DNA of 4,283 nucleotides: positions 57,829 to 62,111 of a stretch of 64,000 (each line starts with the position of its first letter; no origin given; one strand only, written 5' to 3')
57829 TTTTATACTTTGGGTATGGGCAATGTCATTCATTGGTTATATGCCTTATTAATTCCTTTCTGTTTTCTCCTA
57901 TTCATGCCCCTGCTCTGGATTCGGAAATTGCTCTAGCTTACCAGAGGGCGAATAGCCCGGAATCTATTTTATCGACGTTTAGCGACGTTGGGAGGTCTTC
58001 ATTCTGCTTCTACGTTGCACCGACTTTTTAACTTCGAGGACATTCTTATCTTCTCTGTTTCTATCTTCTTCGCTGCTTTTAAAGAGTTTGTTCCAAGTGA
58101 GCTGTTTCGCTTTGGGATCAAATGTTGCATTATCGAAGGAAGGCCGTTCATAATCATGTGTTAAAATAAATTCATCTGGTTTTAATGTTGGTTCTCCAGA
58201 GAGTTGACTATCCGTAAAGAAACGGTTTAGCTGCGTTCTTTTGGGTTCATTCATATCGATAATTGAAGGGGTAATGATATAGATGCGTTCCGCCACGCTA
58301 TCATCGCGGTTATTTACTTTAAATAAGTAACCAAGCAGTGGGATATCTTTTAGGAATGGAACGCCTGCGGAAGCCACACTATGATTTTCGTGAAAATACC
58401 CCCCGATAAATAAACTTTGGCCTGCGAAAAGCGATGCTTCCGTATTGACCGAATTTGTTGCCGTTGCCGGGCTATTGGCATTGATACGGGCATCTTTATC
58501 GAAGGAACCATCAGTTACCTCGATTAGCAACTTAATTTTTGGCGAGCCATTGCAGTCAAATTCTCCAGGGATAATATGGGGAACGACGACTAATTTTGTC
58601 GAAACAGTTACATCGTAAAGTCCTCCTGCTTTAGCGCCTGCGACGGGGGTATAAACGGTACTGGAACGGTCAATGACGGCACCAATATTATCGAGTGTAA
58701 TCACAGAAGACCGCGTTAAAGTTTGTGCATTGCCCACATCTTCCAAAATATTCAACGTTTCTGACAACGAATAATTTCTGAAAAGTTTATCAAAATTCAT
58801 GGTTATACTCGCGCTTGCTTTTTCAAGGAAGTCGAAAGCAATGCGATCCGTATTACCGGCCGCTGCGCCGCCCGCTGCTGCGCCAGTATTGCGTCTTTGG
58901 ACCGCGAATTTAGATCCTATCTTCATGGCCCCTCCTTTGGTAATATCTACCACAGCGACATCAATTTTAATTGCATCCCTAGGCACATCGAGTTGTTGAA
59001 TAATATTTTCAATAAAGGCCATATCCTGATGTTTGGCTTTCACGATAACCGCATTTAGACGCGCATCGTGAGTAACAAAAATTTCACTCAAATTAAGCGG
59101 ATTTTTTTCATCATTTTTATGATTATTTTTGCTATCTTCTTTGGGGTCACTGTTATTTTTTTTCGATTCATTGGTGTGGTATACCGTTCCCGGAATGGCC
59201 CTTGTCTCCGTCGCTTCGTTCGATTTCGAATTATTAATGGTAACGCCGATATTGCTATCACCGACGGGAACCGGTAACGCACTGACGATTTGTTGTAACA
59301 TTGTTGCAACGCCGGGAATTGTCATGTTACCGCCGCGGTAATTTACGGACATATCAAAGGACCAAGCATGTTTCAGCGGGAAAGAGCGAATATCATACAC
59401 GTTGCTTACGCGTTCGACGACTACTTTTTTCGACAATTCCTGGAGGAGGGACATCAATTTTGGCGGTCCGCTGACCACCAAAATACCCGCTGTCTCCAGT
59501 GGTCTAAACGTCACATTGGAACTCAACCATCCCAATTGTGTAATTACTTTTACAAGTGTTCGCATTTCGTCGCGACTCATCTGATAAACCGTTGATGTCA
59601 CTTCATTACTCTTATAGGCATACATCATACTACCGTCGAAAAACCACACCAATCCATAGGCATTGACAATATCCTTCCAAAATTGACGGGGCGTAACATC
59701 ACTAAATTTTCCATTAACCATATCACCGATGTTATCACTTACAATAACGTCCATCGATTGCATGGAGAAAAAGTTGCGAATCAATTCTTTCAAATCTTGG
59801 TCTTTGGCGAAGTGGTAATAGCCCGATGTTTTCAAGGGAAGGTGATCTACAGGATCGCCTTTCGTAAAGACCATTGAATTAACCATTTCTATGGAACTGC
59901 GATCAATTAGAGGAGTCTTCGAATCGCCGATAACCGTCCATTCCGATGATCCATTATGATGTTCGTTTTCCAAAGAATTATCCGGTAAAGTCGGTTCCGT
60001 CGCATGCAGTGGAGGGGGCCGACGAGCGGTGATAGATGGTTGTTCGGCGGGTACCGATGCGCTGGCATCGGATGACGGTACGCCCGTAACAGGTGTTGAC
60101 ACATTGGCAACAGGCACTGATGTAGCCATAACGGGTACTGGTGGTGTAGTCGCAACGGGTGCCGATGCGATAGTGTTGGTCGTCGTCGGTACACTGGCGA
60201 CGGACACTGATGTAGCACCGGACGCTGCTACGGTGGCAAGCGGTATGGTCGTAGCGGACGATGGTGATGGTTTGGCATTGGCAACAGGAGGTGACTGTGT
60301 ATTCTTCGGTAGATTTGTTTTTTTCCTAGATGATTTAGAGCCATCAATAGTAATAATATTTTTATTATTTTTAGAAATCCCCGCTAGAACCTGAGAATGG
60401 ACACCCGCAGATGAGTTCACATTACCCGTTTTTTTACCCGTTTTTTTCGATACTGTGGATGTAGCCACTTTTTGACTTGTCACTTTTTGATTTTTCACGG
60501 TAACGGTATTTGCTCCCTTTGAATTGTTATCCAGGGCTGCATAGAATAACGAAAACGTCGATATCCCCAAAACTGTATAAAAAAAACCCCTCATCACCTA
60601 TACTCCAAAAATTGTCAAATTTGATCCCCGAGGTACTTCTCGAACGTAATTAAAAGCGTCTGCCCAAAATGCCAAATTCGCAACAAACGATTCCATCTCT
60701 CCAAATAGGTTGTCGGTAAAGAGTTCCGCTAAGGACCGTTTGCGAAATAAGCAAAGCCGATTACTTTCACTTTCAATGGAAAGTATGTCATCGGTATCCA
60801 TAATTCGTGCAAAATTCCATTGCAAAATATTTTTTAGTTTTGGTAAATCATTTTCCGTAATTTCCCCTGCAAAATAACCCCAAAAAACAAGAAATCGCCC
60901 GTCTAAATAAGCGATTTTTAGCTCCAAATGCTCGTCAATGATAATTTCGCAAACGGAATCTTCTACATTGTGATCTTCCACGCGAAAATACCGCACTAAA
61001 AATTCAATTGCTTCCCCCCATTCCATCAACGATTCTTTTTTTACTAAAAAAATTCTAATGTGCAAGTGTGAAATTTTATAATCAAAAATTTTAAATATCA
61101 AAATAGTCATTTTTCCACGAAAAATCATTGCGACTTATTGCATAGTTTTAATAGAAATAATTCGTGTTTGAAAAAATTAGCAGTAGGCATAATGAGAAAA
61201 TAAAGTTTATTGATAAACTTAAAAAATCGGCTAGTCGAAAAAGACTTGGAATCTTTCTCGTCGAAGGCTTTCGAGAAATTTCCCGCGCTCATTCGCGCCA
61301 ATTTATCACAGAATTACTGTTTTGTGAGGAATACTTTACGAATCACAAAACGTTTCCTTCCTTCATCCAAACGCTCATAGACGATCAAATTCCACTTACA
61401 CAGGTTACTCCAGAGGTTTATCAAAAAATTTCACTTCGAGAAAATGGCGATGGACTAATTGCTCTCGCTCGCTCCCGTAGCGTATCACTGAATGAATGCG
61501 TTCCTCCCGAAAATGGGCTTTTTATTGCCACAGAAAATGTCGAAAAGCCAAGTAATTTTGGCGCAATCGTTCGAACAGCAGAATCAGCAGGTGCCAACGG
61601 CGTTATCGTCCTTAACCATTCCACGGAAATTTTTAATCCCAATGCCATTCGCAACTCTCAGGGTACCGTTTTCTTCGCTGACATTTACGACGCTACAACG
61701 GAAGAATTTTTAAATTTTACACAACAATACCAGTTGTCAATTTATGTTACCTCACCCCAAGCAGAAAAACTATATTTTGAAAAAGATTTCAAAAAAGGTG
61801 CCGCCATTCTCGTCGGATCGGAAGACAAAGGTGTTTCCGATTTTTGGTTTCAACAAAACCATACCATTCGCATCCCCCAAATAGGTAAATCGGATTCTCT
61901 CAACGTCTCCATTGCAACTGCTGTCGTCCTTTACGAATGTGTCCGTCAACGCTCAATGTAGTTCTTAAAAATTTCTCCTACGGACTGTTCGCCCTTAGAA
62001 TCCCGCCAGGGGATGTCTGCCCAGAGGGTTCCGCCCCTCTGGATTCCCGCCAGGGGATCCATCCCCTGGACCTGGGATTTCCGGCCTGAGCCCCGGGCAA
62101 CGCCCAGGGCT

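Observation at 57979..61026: Isolated type III secretion secretin preceded by a chaperone-like gene, with no other T3SS genes nearby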

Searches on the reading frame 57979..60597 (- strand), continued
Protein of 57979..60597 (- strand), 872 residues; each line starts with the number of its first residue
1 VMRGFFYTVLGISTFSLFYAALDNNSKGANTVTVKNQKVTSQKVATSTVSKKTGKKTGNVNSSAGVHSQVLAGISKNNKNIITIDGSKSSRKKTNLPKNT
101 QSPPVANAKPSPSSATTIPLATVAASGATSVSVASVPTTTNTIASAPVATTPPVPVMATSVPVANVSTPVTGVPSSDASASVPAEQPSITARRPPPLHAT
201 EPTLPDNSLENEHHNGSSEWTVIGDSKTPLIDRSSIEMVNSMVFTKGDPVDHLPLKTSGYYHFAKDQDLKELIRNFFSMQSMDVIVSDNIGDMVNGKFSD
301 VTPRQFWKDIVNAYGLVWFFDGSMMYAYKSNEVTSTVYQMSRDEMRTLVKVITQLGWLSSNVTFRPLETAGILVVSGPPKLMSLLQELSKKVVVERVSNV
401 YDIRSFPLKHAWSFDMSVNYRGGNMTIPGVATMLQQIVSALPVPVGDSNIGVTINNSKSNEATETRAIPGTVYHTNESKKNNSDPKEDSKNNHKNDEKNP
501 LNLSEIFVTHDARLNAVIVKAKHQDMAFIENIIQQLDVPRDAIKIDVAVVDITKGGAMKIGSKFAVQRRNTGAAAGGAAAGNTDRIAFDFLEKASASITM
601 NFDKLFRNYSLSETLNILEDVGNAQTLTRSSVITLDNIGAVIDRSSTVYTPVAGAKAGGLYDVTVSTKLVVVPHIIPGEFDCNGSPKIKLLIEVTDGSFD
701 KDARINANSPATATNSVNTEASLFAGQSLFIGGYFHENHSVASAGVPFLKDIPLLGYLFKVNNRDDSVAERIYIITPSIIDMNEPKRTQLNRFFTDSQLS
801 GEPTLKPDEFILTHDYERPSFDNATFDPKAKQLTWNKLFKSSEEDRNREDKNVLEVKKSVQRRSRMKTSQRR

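Call 75: search_protein_families(library=ncbifam, proteins=[L050:8510-9922:-, L050:8117-8500:-, L050:7674-8114:-, L050:10001-11326:+, L050:11807-12133:+, L050:13254-14051:+, L050:14761-15564:+, L050:15576-16973:+, L050:16987-17463:+, L050:17470-18714:+], max_evalue=0.001)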
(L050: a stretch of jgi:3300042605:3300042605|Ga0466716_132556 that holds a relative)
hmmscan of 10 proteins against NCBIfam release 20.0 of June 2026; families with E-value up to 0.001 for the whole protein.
L050:8510-9922:- (470 aa): 2 families
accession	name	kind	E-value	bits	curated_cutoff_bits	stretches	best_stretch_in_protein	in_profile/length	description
TIGR02511.1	type_III_tyeA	equivalog_domain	4.3e-05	23.7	25.9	1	380-453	9-79/82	TyeA family type III secretion system gatekeeper subunit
TIGR02568.1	LcrE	equivalog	4.8e-05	23.2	89.5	1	225-340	118-224/241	type III secretion system gatekeeper subunit SctW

L050:8117-8500:- (127 aa): 1 family
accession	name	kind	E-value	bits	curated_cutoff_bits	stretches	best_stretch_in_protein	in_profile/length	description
TIGR02503.1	type_III_SycN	equivalog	3.5e-06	26.9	84.55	1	6-121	2-118/120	type III secretion chaperone SycN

L050:7674-8114:- (146 aa): 1 family
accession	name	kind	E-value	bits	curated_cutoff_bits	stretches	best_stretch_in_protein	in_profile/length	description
TIGR02502.2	type_III_YscX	equivalog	1.9e-19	70.2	30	1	22-146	3-122/122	type III secretion apparatus assembly protein SctX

L050:10001-11326:+ (441 aa): 3 families
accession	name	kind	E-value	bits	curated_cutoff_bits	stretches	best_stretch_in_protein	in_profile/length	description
TIGR02500.1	type_III_yscD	equivalog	6.9e-38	130.7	86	1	4-437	2-412/413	type III secretion system inner membrane ring subunit SctD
NF041525.1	HrpD5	equivalog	6.5e-11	42.2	300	1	5-292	4-277/314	HrpD5 family protein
NF049868.1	FhaB_Rv0019c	equivalog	6e-07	29.6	125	1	5-91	69-156/158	FHA domain-containing protein FhaB/FipA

L050:11807-12133:+ (108 aa): 1 family
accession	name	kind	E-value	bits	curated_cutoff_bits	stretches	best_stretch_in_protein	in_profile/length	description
TIGR02105.1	III_needle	equivalog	0.00028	21.2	41.7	1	34-107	3-72/72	type III secretion system needle filament subunit SctF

L050:13254-14051:+ (265 aa): 4 families
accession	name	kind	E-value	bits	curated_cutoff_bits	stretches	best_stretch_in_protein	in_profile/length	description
TIGR02544.1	III_secr_YscJ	equivalog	8.3e-62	208.3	161.95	1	2-183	8-189/193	type III secretion system inner membrane ring lipoprotein SctJ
NF011875.1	PRK15348.1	equivalog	5.1e-34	118.1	260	1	4-193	12-198/249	EscJ/YscJ/HrcJ family type III secretion inner membrane ring protein SsaJ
NF011852.0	PRK15324.1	equivalog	4.6e-20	72.2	261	1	4-182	11-190/252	EscJ/YscJ/HrcJ family type III secretion inner membrane ring protein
TIGR00206.1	fliF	equivalog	1.4e-15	57.3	129.75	1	14-177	52-212/555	flagellar basal-body MS-ring/collar protein FliF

L050:14761-15564:+ (267 aa): 13 families
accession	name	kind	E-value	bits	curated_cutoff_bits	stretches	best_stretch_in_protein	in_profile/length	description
NF005392.0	PRK06937.1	equivalog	1.2e-51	175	159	1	93-266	30-203/209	HrpE/YscL family type III secretion apparatus protein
TIGR02499.1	HrpE_YscL_not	equivalog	2e-31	109.3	78.7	1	93-250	13-166/166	type III secretion system stator protein SctL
NF006574.0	PRK09098.1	subfamily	6e-31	107.9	278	2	81-267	38-227/277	HrpE/YscL family type III secretion apparatus protein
NF005198.1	PRK06669.1-3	equivalog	1.8e-23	83.2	200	1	43-263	68-294/299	flagellar assembly protein FliH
NF004968.0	PRK06328.1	equivalog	1e-18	67.5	220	1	122-267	58-205/223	HrpE/YscL family type III secretion apparatus protein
TIGR03825.1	FliH_bacil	equivalog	2.1e-17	63.5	148.9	1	56-267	26-249/255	flagellar assembly protein FliH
NF050102.1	DivIVA_Wag31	equivalog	7.7e-10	39.1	260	1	41-128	104-191/256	DivIVA-like cell division protein Wag31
NF004270.2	PRK05687.2-1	equivalog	1e-05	25.3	180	1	122-261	76-221/223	flagellar assembly protein FliH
TIGR02926.1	AhaH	equivalog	4.6e-05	23.6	48.5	1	44-83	4-43/85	ATP synthase archaeal subunit H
NF004692.0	PRK06032.1-3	equivalog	5e-05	23.1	235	1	120-266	71-220/244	flagellar assembly protein H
NF004266.1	PRK05687.1-1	equivalog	8.4e-05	22.1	260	0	117-256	74-219/230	flagellar assembly protein FliH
NF041483.1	growth_prot_Scy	equivalog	0.00014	19.6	1040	1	14-113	969-1068/1293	polarized growth protein Scy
NF002170.0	PRK01005.1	equivalog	0.00016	21.5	280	0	35-85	13-63/208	V-type ATP synthase subunit E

L050:15576-16973:+ (465 aa): 35 families (the best 25 are shown)
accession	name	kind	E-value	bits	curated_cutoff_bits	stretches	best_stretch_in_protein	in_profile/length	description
NF005391.0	PRK06936.1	equivalog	4.4e-228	757.4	657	1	29-463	6-438/439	type III secretion system ATPase SctN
TIGR02546.1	III_secr_ATP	equivalog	4.4e-197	654.9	604.75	1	44-463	3-422/423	type III secretion system ATPase SctN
TIGR03497.1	FliI_clade2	equivalog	1.3e-180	600.8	629.8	1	48-463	1-413/413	flagellar protein export ATPase FliI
NF006575.0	PRK09099.1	subfamily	5.4e-180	598.9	706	1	25-463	5-441/443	type III secretion system ATPase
TIGR01026.1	fliI_yscN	subfamily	7.4e-178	591.8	379.5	1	37-463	14-439/440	FliI/YscN family ATPase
NF005295.0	PRK06820.1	equivalog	2.2e-174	580.6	690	1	36-463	19-439/440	EscN/YscN/HrcN family type III secretion system ATPase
TIGR03496.1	FliI_clade1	equivalog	1.3e-166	554.5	619.1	1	48-462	1-414/414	flagellar protein export ATPase FliI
TIGR03498.1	FliI_clade3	equivalog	1.1e-149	498.6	587.45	1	48-462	1-417/418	flagellar protein export ATPase FliI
NF005765.0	PRK07594.1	equivalog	4.6e-147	490.3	715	1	42-463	17-431/433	EscN/YscN/HrcN family type III secretion system ATPase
NF006012.0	PRK08149.1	equivalog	6e-143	476.9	594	1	44-462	7-429/431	type III secretion system ATPase SctN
NF006290.1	PRK08472.1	equivalog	2.2e-137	458.5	644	1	34-462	6-432/433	flagellar protein export ATPase FliI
NF005535.1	PRK07196.1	equivalog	9.8e-132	440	715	1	38-462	11-433/434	flagellar protein export ATPase FliI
NF004578.0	PRK05922.1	equivalog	7.3e-91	305.1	604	1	39-463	12-431/434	type III secretion system ATPase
NF040574.1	T3SS_ATP_VscN2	exception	6.3e-76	255.9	750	1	125-462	83-416/420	type III secretion system ATPase VscN2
NF009884.0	PRK13343.1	equivalog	1.8e-59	201.8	554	1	37-457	20-437/507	F0F1 ATP synthase subunit alpha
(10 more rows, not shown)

L050:16987-17463:+ (158 aa): 1 family
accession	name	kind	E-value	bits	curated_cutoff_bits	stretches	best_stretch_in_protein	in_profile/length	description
TIGR02473.1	flagell_FliJ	equivalog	6.8e-08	33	50.45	1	6-98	3-94/141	flagellar export protein FliJ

L050:17470-18714:+ (414 aa): 1 family
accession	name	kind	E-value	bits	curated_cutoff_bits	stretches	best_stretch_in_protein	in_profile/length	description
TIGR02514.1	type_III_yscP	equivalog_domain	3.7e-08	33.6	76.5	1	287-403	14-122/129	type III secretion system needle length determinant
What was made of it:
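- SctN, SctJ, SctL, SctD and SctX are above NCBIfam cutoffs (call 75).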

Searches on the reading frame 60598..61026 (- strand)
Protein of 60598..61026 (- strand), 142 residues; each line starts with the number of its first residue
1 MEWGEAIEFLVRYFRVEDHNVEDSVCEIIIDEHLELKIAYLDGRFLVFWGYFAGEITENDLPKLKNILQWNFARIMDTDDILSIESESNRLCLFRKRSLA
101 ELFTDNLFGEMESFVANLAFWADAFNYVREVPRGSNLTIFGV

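Call 3: search_protein_families(library=pfam, proteins=[window:60598-61026:-], max_evalue=0.1)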
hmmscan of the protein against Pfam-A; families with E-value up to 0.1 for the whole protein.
window:60598-61026:- (142 aa): 1 family
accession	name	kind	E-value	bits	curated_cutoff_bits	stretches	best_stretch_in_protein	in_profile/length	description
PF05932.18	CesT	-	0.00022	21.8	22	1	20-121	16-118/119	Tir chaperone protein (CesT) family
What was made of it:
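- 60598..61026 (-): Class I (CesT-family) type III secretion chaperone-like gene, 142 aa, pI 4.44, in the position of yscB. Pfam CesT 21.8/22 for this protein (call 3).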

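Call 4: search_protein_families(library=ncbifam, proteins=[window:60598-61026:-], max_evalue=0.1)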
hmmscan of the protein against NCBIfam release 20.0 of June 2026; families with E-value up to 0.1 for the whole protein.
window:60598-61026:- (142 aa): 0 families

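Call 48: search_protein_families(library=pfam, alignment_id=A3, max_evalue=0.01)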
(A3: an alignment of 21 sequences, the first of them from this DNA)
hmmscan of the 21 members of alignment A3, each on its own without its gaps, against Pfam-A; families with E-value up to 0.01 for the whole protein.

A. member 1, seq(142 aa): 1 family
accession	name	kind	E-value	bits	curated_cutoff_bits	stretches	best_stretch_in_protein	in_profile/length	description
PF05932.18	CesT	-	0.00022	21.8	22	1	20-121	16-118/119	Tir chaperone protein (CesT) family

B. families by the number of members that match (of 21 scanned): 2 families
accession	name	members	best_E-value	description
PF05932.18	CesT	19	9.3e-11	Tir chaperone protein (CesT) family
PF07824.17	Chaperone_III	2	0.00061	Type III secretion chaperone domain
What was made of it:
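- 60598..61026 (-): 19 of 21 family members hit CesT, best E 9.3e-11 (call 48).
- On Class I T3S chaperone (CesT/SycE-type, PF05932): 19 of 21 orthologues hit CesT, best E 9.3e-11 (call 48).
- Pfam CesT is the matching family (call 48).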

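Call 49: search_solved_structures(query=A3, max_evalue=10, show_alignments=2)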
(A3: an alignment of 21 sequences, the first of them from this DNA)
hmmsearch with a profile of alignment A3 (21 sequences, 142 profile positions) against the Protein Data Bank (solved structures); distinct sequences matched with E-value up to 10: 6.
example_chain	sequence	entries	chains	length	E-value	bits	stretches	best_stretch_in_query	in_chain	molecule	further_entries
3epu_A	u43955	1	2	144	6.1e-07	32.8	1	23-119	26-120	STM2138 Virulence Chaperone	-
5wez_A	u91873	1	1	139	2.7e-05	27.4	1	11-119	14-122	Tir chaperone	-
1k3e_A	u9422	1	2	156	3.4e-05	27.1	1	14-119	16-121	CesT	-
5z38_A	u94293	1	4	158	3.7e-05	27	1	11-119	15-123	CesT protein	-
9uwz_A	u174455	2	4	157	0.00017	24.9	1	24-126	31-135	CesT family type III secretion system chaperone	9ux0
21vm_D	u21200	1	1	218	0.0039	20.4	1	22-119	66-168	Phi92_gp129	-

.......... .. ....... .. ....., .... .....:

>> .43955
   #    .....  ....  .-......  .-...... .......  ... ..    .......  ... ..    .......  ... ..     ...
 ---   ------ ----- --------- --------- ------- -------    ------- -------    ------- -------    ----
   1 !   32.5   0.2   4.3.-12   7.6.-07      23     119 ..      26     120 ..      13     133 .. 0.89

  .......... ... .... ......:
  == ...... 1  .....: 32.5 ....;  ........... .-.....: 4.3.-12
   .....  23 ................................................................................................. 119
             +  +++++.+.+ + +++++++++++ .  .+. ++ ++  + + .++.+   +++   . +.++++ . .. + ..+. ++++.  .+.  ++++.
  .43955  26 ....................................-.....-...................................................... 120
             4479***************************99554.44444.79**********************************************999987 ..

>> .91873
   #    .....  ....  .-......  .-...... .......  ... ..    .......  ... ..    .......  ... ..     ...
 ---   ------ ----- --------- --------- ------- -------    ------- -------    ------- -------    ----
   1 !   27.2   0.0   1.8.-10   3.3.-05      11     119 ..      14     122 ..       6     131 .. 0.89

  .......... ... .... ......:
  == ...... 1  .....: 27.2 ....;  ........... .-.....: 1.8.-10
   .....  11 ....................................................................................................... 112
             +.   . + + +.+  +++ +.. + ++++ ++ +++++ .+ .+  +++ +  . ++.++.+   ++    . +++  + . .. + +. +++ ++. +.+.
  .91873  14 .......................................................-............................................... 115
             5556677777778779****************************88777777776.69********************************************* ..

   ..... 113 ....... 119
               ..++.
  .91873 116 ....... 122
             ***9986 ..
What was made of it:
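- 60598..61026 (-): Family profile hits T3S chaperones in the PDB (SrcA 6e-7, CesT about 3e-5) plus one weak phage protein at E 0.004 (call 49).
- On Class I T3S chaperone (CesT/SycE-type, PF05932): The family profile hits T3S chaperones in the PDB, plus one weak phage protein (call 49).
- Best PDB matches are the effector chaperones SrcA (STM2138) and CesT (call 49).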

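Call 50: predict_structure(protein=window:60598-61026:-)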
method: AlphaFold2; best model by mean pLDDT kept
length: 142 residues; sequences in the alignment: 1
mean_pLDDT: 46.1   pTM: 0.35
mean pLDDT of the five models: 46.1, 42.1, 36.9, 34.8, 28.7
residues with pLDDT >= 90: 0; 70-90: 0; 50-70: 51; < 50: 91
segments of 3 or more residues with pLDDT < 50: 1-4, 13-24, 41-45, 73-142
pLDDT, mean of each block of 10 residues (from residue 1): 49 44 51 56 51 59 58 49 40 35 35 36 45 40 35
secondary structure, 60 per line:
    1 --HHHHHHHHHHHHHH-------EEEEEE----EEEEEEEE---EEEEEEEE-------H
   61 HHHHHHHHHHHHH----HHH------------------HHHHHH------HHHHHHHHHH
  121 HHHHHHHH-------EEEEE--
elements in order: H3-16 E24-29 E34-41 E45-52 H60-73 H99-104 H111-128 E136-140
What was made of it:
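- On Class I T3S chaperone (CesT/SycE-type, PF05932): Its secondary-structure order H-E-E-E-H...H is compatible but not reliable (call 50).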

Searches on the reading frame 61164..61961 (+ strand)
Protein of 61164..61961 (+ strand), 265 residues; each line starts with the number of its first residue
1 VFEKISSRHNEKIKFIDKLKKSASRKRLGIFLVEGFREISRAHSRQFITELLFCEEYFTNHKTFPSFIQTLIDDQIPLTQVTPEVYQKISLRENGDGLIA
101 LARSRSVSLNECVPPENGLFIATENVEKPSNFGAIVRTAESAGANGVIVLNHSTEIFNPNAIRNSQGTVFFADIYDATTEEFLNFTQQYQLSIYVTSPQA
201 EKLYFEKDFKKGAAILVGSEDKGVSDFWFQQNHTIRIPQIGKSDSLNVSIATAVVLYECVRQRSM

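Call 3: search_protein_families(library=pfam, proteins=[window:61164-61961:+], max_evalue=0.1)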
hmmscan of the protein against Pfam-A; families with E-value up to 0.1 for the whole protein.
window:61164-61961:+ (265 aa): 5 families
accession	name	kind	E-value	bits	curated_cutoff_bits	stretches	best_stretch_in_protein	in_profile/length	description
PF00588.24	SpoU_methylase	-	3e-32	112.1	29.7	1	119-257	2-142/142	SpoU rRNA Methylase family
PF22435.1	MRM3-like_sub_bind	-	1.4e-15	57.9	27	1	10-100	1-84/84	MRM3-like substrate binding domain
PF02225.27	PA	-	0.0022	18.5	23.9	1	131-160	38-63/95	PA domain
PF08032.17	SpoU_sub_bind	-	0.0049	17.6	22.8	1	32-103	1-71/76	RNA 2'-O ribose methyltransferase substrate binding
PF14736.11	N_Asn_amidohyd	-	0.085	12.4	24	0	179-232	204-257/270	Protein N-terminal asparagine amidohydrolase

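Call 4: search_protein_families(library=ncbifam, proteins=[window:61164-61961:+], max_evalue=0.1)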
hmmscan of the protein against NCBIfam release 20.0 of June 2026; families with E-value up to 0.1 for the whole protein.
window:61164-61961:+ (265 aa): 9 families
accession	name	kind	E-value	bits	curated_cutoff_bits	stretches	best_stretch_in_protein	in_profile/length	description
TIGR00186.1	rRNA_methyl_3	equivalog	2.6e-29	102.4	160.15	1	66-263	35-240/240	23S rRNA (guanosine(2251)-2'-O)-methyltransferase RlmB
NF008295.0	PRK11081.1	equivalog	2.8e-18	66.3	227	1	119-264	20-166/230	tRNA (guanosine(18)-2'-O)-methyltransferase TrmH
NF000477.1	NshR_TsnR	equivalog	7.7e-18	64.8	425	1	24-261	25-262/266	NshR/TsnR family 23S rRNA methyltransferase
NF008386.0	PRK11181.1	equivalog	1.7e-17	63.5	366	1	116-264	93-243/244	23S rRNA (guanosine(2251)-2'-O)-methyltransferase RlmB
NF008117.0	PRK10864.1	equivalog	1.4e-15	57.4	267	1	117-264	195-343/344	tRNA/rRNA methyltransferase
NF000035.1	nosihep_NshR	exception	4.9e-11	42.6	500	1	117-259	115-260/274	NshR family nosiheptide/thiostrepton resistance 23S rRNA methyltransferase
TIGR00185.1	tRNA_yibK_trmL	equivalog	4.2e-10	39.7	190.6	1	127-263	10-148/154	tRNA (uridine(34)/cytosine(34)/5-carboxymethylaminomethyluridine(34)-2'-O)-methyltransferase TrmL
TIGR00050.1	rRNA_methyl_1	subfamily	2.3e-05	24.4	167.15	1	188-262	82-156/233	TrmJ/YjtD family RNA methyltransferase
NF007683.0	PRK10358.1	equivalog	4e-05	23.6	282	1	204-263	86-148/157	tRNA (uridine(34)/cytosine(34)/5-carboxymethylaminomethyluridine(34)-2'-O)-methyltransferase TrmL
